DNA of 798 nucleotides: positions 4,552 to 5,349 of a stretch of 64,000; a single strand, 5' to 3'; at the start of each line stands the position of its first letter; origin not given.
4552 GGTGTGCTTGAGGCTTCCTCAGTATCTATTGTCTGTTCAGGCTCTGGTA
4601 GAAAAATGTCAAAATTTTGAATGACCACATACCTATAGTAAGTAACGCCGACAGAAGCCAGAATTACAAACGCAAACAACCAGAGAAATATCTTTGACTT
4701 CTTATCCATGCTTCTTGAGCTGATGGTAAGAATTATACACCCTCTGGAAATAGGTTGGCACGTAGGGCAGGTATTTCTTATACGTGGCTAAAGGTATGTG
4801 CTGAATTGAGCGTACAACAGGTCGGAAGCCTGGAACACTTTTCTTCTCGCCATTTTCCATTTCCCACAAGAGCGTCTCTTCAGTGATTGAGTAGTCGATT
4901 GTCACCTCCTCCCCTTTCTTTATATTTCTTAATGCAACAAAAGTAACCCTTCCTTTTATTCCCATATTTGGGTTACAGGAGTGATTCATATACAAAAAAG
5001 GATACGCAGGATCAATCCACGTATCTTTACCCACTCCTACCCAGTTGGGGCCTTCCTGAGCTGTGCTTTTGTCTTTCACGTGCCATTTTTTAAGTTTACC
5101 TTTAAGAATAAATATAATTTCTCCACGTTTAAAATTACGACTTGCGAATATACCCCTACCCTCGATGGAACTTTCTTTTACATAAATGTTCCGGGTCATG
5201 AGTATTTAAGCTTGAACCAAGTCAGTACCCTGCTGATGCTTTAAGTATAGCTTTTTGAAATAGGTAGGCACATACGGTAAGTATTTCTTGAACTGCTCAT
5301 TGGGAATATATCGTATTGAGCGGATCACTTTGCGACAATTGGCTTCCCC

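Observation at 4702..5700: Tandem pair of bacterial SET-domain proteins beside an orphan histidine kinase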

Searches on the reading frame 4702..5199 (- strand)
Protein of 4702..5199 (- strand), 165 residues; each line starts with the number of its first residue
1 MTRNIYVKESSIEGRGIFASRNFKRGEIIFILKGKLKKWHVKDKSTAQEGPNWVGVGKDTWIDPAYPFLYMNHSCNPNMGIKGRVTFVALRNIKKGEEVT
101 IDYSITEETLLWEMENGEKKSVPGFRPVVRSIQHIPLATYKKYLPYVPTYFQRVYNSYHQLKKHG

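Call 3: search_protein_families(library=pfam, proteins=[window:4702-5199:-], max_evalue=0.01)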
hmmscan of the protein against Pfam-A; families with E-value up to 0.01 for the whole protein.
window:4702-5199:- (165 aa): 1 family
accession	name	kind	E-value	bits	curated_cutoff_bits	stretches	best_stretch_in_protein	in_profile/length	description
PF00856.33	SET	-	2.1e-15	57.5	22.4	1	14-104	1-105/105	SET domain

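Call 6: search_solved_structures(query=window:4702-5199:-, max_evalue=1, show_alignments=2)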
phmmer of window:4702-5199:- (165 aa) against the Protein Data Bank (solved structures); distinct sequences matched with E-value up to 1: 69 (the best 60 are shown).
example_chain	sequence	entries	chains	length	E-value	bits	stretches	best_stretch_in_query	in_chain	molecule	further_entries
7bre_B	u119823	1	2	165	2.2e-06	30.5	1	7-106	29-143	Histone-lysine N-methyltransferase 2B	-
7u5v_A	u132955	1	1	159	3.7e-06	29.8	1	7-107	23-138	Histone-lysine N-methyltransferase 2A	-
7w67_C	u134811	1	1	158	4.8e-06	29.4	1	7-106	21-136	Histone-lysine N-methyltransferase 2A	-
7w6a_C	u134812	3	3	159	4.9e-06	29.4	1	7-106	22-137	Histone-lysine N-methyltransferase 2A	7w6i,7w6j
5f5e_A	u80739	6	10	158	5.4e-06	29.3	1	7-106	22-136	Histone-lysine N-methyltransferase 2A | Histone-lysine N-methyltransferase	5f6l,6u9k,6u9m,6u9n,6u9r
2w5y_A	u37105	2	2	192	8.2e-06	28.7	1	7-106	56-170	HISTONE-LYSINE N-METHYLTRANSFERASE HRX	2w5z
6kiu_K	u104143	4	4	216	1.2e-05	28.2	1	7-106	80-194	Histone-lysine N-methyltransferase 2A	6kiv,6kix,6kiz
6pwv_C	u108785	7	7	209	1.3e-05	28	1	7-106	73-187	Histone-lysine N-methyltransferase 2A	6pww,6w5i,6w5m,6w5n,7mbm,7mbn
7ud5_K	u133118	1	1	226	1.3e-05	28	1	7-106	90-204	cDNA FLJ56846, highly similar to Zinc finger protein HRX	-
4z4p_A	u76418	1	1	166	1.4e-05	27.9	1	3-106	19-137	Histone-lysine N-methyltransferase 2D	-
5f59_A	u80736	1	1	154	2.4e-05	27.2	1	3-105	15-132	Histone-lysine N-methyltransferase 2C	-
5f6k_C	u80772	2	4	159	2.6e-05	27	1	3-105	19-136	Histone-lysine N-methyltransferase 2C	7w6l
6kiw_K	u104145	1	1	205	5.4e-05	26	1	3-105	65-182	Histone-lysine N-methyltransferase 2C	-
9yle_K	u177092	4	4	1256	0.00086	22.1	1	3-105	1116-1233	[histone H3]-lysine(4) N-methyltransferase,Histone-lysine N-methyltransferase 2D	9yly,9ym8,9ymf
9yl3_K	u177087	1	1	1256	0.00086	22.1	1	3-105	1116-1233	[histone H3]-lysine(4) N-methyltransferase,Histone-lysine N-methyltransferase 2D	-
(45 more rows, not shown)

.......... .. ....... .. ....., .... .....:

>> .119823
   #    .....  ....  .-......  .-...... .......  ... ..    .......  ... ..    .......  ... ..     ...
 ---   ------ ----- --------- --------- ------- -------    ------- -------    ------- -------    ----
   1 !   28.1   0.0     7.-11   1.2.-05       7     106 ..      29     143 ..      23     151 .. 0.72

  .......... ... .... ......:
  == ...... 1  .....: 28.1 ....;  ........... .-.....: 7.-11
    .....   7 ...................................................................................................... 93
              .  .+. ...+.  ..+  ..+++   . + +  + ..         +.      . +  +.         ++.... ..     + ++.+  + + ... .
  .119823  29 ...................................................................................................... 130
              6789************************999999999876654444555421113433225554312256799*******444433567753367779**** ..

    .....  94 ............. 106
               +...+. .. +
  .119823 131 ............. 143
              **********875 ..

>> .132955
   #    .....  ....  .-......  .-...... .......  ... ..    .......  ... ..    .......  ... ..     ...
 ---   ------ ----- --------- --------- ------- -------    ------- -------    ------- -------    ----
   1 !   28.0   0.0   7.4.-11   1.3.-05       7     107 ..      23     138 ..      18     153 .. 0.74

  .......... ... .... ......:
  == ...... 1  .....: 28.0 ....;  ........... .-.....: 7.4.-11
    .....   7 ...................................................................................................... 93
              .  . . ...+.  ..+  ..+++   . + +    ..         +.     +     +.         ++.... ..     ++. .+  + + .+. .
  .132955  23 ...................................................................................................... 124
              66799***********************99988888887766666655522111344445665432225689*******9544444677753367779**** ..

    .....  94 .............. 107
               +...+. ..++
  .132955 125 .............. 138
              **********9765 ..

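Call 7: search_protein_families(library=ncbifam, proteins=[window:4702-5199:-], max_evalue=0.1)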
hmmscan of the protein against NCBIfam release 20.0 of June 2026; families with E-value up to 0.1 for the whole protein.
window:4702-5199:- (165 aa): 1 family
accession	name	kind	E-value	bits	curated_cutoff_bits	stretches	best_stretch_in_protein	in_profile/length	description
NF043024.1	T4SS_AnkI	equivalog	0.0094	14.7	550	0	82-108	118-144/439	Dot/Icm T4SS effector AnkI/LegAS4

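Call 10: find_homologous_proteins(query=window:4702-5199:-, max_evalue=0.001)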
Query window:4702-5199:- (165 aa): 144 proteins with E <= 0.001 among 164 candidates; the best 120 are listed.
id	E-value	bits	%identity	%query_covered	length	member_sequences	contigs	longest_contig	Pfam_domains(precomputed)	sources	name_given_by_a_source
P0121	1.4e-109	381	100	100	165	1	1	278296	PF00856.34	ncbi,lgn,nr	ncbi:MAG: protein-lysine N-methyltransferase [Parcubacteria group bacterium]|nr:protein-lysine N-met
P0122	2.9e-80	286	76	100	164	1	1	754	PF00856.34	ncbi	-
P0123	2.2e-72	260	67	100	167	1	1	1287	PF00856.34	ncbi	-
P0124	5.3e-68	246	63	98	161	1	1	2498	PF00856.34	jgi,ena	-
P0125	6.1e-65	236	62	98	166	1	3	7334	PF00856.34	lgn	-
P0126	6.4e-64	232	66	98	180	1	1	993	PF00856.34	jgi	jgi:SET domain-containing protein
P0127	8.2e-64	232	63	100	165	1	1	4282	PF00856.34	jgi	-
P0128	8.4e-64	232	62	99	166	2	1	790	PF00856.34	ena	-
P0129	4.3e-63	230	62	98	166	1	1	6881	PF00856.34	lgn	-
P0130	6.7e-63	229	62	98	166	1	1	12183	PF00856.34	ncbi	-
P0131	1.1e-62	228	61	98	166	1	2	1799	PF00856.34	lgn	-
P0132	1.6e-61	225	59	98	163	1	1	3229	PF00856.34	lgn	-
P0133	4.3e-61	223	60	98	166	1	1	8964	PF00856.34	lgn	-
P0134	4.8e-61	223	65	94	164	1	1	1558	PF00856.34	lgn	-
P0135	1.6e-60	221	58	100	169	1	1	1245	PF00856.34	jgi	jgi:hypothetical protein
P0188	2.9e-42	162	51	93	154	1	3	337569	PF00856.34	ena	-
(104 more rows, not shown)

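Call 48: find_encoding_contigs(protein=P0188, flank=5000, max_places=2)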
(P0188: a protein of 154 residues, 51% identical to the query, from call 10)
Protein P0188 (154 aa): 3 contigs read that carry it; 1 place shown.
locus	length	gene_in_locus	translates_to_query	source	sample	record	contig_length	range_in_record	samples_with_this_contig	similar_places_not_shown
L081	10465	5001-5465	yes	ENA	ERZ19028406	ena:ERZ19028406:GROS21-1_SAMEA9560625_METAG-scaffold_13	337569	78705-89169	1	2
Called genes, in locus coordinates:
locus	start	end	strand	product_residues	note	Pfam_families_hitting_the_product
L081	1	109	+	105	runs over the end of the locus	-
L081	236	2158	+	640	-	PF00012:HSP70, PF06723:MreB_Mbl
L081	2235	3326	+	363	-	PF00226:DnaJ, PF01556:DnaJ_C, PF27659:CHP02642 (faint), PF00684:DnaJ_CXXCXGXG, PF15777:Anti-TRAP (faint)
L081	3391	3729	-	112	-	-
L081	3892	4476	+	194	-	-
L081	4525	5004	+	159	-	PF00856:SET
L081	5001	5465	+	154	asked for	PF00856:SET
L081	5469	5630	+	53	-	-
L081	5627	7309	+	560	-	PF00512:HisKA, PF02518:HATPase_c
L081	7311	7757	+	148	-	PF00293:NUDIX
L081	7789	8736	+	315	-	PF00579:tRNA-synt_1b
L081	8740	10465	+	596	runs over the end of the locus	PF00664:ABC_membrane, PF02463:SMC_N, PF00005:ABC_tran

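Call 60: search_protein_families(library=padloc, proteins=[window:4702-5199:-], max_evalue=0.01)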
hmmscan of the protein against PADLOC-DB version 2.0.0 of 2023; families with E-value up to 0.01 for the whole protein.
window:4702-5199:- (165 aa): 0 families
